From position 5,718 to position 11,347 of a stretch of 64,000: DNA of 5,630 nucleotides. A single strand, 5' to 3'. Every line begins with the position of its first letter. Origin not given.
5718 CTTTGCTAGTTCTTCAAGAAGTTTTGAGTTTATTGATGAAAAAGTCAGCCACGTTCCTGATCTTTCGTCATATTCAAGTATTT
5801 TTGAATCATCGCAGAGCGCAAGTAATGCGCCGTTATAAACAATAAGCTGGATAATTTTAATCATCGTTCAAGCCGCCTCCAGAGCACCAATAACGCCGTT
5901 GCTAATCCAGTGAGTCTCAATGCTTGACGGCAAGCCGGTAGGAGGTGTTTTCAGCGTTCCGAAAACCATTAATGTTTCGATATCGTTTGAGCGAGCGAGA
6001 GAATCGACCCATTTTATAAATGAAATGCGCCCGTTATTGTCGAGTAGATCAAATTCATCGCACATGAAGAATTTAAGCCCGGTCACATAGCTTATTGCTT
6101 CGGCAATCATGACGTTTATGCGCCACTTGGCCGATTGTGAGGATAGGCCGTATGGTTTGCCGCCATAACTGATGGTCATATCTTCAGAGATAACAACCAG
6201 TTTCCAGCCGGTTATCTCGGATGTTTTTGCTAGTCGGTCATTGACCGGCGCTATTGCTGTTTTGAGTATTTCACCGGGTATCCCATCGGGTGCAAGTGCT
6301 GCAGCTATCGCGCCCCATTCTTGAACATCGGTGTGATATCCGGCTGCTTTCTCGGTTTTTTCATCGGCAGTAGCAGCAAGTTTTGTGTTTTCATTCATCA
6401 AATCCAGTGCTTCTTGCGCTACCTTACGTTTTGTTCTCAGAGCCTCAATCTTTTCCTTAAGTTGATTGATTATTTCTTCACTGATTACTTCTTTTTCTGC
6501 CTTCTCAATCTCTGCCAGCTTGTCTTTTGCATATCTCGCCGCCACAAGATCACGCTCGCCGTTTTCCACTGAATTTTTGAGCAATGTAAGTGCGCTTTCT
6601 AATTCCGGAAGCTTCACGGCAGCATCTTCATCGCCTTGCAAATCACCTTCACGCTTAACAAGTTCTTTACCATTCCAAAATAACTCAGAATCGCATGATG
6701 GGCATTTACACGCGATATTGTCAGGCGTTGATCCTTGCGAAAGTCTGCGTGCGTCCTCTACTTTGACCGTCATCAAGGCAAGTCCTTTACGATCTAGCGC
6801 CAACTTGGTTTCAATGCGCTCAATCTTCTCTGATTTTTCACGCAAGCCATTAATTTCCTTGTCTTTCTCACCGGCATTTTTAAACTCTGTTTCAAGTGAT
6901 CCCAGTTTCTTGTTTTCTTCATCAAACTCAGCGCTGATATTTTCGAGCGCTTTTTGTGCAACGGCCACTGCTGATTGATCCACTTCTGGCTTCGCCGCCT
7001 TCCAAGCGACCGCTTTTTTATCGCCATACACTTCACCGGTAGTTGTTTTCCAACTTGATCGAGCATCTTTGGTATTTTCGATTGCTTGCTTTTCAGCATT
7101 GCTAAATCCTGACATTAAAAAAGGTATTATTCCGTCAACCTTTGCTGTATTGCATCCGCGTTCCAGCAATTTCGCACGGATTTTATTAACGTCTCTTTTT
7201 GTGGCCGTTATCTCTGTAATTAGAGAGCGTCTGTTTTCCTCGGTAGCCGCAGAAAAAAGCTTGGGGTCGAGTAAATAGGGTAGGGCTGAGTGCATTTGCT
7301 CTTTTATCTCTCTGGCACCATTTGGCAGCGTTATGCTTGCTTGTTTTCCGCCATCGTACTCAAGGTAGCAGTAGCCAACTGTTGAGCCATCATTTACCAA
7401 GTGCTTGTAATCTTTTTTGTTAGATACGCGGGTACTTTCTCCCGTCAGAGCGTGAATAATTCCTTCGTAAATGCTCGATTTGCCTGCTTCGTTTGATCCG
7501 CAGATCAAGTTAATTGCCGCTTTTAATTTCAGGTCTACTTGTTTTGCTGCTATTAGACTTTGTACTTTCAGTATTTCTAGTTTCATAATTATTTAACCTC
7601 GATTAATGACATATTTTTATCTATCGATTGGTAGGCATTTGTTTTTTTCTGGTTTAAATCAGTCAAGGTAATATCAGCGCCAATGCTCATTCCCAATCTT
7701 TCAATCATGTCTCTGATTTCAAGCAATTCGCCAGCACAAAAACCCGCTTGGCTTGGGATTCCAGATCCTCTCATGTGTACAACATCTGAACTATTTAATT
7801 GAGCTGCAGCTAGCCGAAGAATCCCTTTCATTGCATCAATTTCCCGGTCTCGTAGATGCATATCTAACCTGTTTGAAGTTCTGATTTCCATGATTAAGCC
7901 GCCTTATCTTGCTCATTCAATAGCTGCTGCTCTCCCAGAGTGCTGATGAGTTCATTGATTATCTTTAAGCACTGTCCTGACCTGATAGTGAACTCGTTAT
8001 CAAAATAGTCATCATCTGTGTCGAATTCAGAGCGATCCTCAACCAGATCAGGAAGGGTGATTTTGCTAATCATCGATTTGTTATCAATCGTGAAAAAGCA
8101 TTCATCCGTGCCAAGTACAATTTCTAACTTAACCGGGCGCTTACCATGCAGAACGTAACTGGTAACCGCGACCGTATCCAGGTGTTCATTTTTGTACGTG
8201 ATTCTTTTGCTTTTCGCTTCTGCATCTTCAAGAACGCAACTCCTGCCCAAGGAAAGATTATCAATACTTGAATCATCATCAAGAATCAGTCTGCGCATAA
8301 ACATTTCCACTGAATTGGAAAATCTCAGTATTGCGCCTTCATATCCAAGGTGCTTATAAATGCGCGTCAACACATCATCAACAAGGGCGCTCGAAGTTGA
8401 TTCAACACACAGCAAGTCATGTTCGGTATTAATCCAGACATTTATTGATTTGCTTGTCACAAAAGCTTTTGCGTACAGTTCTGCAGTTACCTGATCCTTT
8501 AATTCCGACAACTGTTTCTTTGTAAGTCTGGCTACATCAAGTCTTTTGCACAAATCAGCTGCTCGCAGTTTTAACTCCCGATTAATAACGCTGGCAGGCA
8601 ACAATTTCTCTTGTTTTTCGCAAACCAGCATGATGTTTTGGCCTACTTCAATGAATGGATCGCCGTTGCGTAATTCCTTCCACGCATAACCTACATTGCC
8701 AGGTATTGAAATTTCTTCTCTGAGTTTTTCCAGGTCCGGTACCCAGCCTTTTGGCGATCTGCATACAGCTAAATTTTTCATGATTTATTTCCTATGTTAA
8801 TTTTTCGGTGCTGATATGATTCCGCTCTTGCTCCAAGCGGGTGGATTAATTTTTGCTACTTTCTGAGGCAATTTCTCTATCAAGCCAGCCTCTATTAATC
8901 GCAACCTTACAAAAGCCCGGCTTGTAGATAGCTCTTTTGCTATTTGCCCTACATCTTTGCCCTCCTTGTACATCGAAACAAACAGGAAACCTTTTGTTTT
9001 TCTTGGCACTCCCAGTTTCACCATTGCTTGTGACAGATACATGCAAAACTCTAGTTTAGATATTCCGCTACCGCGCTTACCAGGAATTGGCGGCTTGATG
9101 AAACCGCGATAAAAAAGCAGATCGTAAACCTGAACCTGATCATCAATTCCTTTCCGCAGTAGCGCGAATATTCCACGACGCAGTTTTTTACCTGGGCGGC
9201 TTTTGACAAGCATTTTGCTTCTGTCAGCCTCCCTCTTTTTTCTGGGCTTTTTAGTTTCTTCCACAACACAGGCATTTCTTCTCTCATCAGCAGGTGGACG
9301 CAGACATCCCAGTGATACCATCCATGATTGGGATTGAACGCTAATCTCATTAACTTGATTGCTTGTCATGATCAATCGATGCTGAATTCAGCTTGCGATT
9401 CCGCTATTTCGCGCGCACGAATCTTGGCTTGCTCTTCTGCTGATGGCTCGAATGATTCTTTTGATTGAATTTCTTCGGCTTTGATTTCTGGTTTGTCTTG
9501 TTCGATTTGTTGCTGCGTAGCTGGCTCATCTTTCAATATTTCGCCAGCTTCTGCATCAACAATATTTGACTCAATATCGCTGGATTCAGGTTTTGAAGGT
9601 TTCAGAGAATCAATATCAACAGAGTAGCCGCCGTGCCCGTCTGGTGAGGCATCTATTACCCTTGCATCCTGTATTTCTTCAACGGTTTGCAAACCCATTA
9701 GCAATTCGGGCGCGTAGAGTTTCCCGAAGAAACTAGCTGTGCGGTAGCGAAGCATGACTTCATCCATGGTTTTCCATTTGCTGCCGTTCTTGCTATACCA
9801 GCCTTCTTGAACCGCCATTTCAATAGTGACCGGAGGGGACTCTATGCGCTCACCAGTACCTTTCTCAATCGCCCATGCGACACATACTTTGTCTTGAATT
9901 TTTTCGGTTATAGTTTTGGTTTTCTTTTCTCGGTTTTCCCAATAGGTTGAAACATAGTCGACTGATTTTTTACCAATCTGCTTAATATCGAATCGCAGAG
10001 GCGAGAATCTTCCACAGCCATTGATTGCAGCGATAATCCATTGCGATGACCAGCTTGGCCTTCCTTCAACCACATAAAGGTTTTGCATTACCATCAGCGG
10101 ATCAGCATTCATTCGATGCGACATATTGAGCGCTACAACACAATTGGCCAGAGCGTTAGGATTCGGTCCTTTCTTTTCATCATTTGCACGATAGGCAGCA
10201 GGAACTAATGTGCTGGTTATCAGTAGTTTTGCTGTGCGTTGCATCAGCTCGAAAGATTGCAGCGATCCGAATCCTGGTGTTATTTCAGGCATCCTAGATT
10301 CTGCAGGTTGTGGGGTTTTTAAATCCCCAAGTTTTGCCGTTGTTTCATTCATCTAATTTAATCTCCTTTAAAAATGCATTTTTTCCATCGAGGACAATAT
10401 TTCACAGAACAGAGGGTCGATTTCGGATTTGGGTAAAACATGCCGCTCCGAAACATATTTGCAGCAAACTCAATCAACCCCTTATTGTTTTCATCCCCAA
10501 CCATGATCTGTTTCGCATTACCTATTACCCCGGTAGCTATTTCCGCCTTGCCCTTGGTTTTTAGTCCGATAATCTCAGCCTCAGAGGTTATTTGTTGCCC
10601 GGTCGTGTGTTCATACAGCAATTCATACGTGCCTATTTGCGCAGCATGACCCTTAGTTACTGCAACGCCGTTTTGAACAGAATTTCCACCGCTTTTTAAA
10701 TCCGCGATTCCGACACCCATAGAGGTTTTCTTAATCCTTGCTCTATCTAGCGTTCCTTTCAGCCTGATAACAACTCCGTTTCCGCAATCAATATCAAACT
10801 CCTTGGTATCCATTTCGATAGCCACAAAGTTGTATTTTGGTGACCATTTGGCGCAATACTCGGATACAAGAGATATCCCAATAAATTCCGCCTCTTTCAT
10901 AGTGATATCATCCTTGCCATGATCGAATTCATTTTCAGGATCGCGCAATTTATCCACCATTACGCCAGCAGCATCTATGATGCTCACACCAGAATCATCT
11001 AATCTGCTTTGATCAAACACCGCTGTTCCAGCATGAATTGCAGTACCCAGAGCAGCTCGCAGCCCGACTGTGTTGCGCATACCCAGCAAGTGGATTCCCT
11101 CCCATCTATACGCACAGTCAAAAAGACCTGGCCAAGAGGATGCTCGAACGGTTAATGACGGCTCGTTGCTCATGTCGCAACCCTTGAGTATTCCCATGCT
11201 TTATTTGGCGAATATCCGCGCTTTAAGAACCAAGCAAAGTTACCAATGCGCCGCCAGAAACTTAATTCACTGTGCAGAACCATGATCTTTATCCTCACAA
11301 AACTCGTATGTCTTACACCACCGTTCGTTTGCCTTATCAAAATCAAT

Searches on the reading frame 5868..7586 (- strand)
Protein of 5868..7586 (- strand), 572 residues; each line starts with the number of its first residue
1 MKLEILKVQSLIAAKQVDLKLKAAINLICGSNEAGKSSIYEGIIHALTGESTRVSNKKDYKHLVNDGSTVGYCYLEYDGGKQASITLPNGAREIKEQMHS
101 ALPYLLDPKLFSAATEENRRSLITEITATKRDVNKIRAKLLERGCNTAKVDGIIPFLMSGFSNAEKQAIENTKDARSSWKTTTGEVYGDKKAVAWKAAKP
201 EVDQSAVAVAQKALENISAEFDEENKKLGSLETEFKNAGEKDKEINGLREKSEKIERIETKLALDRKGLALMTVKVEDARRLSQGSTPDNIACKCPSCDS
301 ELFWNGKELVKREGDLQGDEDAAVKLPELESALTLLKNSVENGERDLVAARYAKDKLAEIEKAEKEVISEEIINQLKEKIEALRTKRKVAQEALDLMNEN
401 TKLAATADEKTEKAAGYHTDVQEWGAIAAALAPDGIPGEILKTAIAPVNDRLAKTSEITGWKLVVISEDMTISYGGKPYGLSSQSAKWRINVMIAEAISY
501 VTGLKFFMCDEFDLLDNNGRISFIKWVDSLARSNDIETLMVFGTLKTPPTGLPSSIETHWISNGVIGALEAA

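Call 22: search_protein_families(library=pfam, proteins=[window:5868-7586:-], max_evalue=0.001)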
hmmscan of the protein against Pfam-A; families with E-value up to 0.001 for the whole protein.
window:5868-7586:- (572 aa): 3 families
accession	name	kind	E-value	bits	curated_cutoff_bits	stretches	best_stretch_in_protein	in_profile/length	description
PF13476.12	AAA_23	-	1.8e-11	45.5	27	1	2-256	1-197/201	AAA domain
PF02463.25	SMC_N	-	5.3e-05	23.2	40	1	2-68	4-72/220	RecF/RecN/SMC N terminal domain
PF13514.12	AAA_27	-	0.00058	19.9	22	1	15-55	17-58/206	AAA domain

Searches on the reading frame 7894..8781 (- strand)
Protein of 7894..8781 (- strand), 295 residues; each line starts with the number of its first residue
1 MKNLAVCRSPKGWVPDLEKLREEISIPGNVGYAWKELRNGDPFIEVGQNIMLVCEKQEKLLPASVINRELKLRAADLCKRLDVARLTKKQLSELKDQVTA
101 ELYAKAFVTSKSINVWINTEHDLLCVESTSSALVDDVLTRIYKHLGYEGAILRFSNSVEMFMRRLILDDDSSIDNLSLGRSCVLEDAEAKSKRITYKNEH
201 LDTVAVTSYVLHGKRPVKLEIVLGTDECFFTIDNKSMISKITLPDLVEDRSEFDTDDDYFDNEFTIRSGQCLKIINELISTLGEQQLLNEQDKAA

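Call 11: search_protein_families(library=phrogs, proteins=[window:7894-8781:-], max_evalue=0.01)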
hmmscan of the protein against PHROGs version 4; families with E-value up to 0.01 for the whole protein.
window:7894-8781:- (295 aa): 2 families
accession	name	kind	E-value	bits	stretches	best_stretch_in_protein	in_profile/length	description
phrog_724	-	DNA, RNA and nucleotide metabolism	3e-36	126.2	1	45-290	59-304/312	exonuclease recombination-associated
phrog_13439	-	unknown function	2.8e-15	57.5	1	45-147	58-159/181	-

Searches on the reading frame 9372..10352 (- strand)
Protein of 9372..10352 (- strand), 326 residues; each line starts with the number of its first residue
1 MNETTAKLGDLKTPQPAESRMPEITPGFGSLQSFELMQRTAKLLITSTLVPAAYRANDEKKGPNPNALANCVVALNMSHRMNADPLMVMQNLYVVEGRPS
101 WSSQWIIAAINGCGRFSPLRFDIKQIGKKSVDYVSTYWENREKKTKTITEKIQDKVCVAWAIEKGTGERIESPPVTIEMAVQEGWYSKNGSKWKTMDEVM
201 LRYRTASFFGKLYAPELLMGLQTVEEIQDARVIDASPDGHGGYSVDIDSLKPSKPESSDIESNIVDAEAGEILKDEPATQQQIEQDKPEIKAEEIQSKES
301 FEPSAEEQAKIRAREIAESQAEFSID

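Call 3: search_protein_families(library=pfam, proteins=[window:9372-10352:-], max_evalue=0.01)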
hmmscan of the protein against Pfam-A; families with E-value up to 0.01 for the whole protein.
window:9372-10352:- (326 aa): 1 family
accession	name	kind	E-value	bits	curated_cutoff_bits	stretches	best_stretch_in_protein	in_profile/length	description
PF03837.19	RecT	-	0.0012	18.8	24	1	107-231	66-191/198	RecT family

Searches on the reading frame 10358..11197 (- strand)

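Call 3: search_protein_families(library=pfam, proteins=[window:10358-11197:-], max_evalue=0.01)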
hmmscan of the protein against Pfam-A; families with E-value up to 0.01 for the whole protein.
window:10358-11197:- (279 aa): 1 family
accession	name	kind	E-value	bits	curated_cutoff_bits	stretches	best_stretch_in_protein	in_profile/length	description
PF12705.13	PDDEXK_1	-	6.8e-15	56.1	22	1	27-274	12-246/247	PD-(D/E)XK nuclease superfamily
